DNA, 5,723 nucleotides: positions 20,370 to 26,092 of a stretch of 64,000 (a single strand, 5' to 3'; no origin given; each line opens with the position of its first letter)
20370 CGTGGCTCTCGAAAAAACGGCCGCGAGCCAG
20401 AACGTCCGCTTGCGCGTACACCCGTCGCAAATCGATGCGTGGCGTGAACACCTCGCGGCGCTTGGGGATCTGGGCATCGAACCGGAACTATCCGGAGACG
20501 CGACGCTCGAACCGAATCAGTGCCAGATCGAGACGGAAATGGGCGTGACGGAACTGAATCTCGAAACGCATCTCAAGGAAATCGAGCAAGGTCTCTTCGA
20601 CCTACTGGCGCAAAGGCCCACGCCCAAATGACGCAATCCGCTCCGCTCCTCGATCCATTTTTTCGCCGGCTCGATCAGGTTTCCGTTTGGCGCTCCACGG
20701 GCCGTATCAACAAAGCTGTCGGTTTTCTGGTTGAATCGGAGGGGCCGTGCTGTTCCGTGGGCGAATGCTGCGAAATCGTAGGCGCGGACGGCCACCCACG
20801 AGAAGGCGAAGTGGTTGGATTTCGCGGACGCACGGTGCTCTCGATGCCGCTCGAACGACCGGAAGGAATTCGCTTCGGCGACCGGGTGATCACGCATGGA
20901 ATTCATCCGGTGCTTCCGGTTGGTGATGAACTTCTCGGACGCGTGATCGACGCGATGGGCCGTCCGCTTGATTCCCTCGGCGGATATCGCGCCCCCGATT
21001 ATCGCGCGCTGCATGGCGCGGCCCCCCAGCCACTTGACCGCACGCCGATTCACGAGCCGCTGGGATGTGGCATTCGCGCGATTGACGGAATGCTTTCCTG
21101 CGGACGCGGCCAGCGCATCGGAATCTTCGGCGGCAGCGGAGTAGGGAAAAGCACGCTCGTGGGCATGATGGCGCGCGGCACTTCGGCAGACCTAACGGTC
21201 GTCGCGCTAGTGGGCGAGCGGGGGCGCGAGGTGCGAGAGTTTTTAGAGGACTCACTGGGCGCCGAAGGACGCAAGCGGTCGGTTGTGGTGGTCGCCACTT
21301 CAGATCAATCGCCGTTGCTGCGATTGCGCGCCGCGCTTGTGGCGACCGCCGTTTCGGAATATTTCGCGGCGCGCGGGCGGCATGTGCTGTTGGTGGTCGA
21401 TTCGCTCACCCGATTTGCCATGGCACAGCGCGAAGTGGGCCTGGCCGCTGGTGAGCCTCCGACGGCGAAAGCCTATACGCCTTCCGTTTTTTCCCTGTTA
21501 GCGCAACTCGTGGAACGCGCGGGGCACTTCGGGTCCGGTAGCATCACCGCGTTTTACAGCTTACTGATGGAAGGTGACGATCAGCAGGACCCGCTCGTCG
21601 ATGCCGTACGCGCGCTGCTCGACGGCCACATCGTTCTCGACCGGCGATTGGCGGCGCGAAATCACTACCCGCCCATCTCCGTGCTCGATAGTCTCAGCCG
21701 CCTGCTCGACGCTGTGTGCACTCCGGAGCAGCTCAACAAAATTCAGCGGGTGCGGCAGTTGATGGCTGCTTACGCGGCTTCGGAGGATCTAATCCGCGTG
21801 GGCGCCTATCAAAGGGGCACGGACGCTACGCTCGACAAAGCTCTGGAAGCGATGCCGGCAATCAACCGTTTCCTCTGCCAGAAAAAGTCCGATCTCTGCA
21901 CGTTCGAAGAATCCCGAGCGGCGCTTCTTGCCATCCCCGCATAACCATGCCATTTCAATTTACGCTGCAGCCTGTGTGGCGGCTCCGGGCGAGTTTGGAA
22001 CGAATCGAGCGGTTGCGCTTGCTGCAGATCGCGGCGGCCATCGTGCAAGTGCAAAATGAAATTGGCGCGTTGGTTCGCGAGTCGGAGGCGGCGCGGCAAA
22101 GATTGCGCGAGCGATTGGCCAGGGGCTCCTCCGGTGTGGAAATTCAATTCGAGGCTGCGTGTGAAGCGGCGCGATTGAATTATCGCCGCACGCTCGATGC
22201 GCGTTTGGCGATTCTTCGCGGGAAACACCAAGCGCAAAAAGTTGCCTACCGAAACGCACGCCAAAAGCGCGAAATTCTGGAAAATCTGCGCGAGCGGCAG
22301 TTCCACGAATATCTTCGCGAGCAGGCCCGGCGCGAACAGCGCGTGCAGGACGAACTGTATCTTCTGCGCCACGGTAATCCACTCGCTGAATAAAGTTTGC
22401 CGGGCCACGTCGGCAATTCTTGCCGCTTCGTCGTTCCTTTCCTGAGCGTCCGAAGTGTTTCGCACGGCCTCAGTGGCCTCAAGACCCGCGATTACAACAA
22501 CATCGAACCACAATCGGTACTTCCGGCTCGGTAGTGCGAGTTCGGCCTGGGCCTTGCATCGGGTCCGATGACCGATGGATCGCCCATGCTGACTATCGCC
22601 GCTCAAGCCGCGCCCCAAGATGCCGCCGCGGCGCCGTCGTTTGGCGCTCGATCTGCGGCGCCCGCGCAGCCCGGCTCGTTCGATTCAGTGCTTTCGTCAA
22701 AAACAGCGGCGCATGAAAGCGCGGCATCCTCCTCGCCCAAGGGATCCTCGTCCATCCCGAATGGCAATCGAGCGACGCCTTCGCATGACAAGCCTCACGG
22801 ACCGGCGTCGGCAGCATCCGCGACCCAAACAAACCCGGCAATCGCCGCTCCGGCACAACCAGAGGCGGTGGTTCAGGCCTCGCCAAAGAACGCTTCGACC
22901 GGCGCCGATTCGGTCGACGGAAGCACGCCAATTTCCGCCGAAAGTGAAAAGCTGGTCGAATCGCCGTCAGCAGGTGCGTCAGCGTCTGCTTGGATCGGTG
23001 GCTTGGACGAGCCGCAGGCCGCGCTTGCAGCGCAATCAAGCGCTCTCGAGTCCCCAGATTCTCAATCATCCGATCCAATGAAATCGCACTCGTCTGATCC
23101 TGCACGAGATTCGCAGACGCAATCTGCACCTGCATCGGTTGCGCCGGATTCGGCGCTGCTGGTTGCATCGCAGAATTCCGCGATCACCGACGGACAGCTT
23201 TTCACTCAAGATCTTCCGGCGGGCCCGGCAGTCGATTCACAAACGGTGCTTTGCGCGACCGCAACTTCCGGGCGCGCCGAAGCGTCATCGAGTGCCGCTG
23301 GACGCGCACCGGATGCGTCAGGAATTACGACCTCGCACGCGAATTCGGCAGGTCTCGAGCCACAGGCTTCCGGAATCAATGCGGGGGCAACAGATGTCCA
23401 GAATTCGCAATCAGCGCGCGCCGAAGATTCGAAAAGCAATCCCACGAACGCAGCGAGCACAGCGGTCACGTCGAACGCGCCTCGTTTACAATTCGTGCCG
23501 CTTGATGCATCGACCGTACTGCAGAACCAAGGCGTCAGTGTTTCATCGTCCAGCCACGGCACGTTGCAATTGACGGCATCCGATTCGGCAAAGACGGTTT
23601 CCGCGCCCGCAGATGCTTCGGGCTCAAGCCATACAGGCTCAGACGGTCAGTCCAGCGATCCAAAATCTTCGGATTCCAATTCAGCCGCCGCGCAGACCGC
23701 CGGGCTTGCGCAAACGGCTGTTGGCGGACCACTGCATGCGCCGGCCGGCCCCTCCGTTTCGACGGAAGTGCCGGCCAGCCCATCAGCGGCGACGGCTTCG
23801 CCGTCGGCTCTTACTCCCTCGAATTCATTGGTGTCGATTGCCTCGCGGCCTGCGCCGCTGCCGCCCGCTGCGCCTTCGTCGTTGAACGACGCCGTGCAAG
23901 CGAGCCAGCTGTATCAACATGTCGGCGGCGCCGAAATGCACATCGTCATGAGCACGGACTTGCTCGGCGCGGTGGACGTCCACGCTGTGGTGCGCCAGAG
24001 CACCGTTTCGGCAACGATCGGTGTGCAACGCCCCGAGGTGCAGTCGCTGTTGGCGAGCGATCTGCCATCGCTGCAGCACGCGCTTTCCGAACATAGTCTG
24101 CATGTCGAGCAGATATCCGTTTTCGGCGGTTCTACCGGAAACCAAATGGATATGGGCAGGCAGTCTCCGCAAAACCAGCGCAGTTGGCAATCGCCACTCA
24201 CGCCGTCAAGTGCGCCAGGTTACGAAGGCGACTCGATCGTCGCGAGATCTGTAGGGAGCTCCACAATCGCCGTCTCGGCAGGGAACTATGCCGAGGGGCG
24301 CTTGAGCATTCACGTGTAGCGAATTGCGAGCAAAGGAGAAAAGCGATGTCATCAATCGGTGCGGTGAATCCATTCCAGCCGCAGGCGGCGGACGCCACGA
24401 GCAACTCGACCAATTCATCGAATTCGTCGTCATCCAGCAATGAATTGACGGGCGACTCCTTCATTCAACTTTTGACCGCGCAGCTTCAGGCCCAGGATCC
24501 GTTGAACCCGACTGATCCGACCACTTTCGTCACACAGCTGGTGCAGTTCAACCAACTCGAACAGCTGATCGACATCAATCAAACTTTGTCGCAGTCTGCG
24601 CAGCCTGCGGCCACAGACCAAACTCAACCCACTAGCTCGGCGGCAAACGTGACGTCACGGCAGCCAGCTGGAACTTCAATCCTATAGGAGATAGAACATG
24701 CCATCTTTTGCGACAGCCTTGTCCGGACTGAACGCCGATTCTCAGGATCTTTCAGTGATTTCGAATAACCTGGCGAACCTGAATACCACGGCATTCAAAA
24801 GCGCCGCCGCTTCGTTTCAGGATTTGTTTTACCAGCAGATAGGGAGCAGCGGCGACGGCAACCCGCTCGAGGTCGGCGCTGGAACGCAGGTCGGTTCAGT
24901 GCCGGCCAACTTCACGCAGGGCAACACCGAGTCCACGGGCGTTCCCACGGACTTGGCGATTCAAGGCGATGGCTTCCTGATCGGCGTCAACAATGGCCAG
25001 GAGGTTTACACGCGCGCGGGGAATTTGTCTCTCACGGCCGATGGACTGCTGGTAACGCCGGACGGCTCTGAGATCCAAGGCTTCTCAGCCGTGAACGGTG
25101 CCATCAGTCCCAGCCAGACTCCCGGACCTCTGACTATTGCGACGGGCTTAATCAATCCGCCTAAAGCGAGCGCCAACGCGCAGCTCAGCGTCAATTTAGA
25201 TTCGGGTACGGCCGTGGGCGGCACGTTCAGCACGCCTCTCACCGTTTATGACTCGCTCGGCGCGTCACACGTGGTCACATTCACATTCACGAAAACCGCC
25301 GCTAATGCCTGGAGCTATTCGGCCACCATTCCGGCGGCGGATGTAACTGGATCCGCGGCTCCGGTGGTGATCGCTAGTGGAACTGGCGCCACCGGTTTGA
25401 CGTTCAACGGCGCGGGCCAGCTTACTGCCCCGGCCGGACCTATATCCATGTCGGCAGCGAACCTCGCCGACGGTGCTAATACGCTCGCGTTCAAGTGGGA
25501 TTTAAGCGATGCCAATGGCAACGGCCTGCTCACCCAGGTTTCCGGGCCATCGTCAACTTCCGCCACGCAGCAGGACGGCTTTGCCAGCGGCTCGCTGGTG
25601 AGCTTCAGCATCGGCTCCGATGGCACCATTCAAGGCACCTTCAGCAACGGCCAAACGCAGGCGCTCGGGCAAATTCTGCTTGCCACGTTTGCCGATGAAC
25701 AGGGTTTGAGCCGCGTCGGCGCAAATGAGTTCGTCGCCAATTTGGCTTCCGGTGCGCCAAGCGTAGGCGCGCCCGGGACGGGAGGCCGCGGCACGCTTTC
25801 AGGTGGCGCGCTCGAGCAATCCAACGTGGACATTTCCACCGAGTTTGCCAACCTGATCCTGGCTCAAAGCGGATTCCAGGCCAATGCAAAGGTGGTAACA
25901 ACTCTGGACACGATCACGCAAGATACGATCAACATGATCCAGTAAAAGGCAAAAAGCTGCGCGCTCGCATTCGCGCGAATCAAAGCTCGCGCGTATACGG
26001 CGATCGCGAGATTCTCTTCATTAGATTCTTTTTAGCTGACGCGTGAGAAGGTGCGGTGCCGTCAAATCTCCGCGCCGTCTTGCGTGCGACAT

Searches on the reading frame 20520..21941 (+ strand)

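Call 40: search_protein_families(library=pfam, proteins=[window:20520-21941:+], max_evalue=0.0001)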
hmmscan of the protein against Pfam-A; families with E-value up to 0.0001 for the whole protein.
window:20520-21941:+ (474 aa): 3 families
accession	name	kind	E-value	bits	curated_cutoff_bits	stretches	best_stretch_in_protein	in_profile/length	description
PF00006.31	ATP-synt_ab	-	2.2e-84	282.8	29.5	1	184-393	1-213/213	ATP synthase alpha/beta family, nucleotide-binding domain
PF18269.6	T3SS_ATPase_C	-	2.8e-25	88.4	22.7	1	401-469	2-70/72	T3SS EscN ATPase C-terminal domain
PF00005.33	ABC_tran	-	6.7e-05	23.9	25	0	192-224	6-38/137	ABC transporter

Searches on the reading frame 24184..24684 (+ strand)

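Call 41: search_protein_families(library=pfam, proteins=[window:24184-24684:+], max_evalue=0.0001)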
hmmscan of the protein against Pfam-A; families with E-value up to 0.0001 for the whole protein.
window:24184-24684:+ (167 aa): 1 family
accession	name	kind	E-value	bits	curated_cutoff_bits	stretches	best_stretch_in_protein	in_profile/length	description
PF03963.19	FlgD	-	2.9e-20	72.7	27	1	68-136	6-74/75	Flagellar hook capping protein - N-terminal region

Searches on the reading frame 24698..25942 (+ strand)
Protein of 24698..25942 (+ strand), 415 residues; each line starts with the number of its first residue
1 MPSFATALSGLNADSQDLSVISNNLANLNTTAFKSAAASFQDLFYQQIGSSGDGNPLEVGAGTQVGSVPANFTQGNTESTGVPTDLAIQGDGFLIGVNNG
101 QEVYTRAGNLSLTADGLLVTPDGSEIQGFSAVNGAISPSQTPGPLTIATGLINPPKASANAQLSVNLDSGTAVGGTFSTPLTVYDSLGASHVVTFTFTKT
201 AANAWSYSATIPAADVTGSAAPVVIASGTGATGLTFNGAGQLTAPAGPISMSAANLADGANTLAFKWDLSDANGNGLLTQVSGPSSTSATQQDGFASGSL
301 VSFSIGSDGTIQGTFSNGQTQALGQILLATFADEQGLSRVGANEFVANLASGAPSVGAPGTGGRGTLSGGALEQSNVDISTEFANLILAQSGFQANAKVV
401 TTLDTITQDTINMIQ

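Call 40: search_protein_families(library=pfam, proteins=[window:24698-25942:+], max_evalue=0.0001)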
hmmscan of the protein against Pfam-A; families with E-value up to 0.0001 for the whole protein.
window:24698-25942:+ (415 aa): 4 families
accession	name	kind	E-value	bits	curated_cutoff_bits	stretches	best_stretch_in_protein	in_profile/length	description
PF07559.19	FlgE_D2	-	1.1e-17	65.3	22.7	1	168-295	13-142/142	Flagellar basal body protein FlaE D2 domain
PF06429.18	Flg_bbr_C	-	2.9e-13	49.5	23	1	369-413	2-46/46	Flagellar basal body rod FlgEFG protein C-terminal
PF22692.1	LlgE_F_G_D1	-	1.1e-11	45.1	27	1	87-144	1-44/64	Flagellar hook protein FlgE/F/G D1 domain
PF00460.25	Flg_bb_rod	-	3.6e-08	33.7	20.7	1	6-34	3-31/31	Flagella basal body rod protein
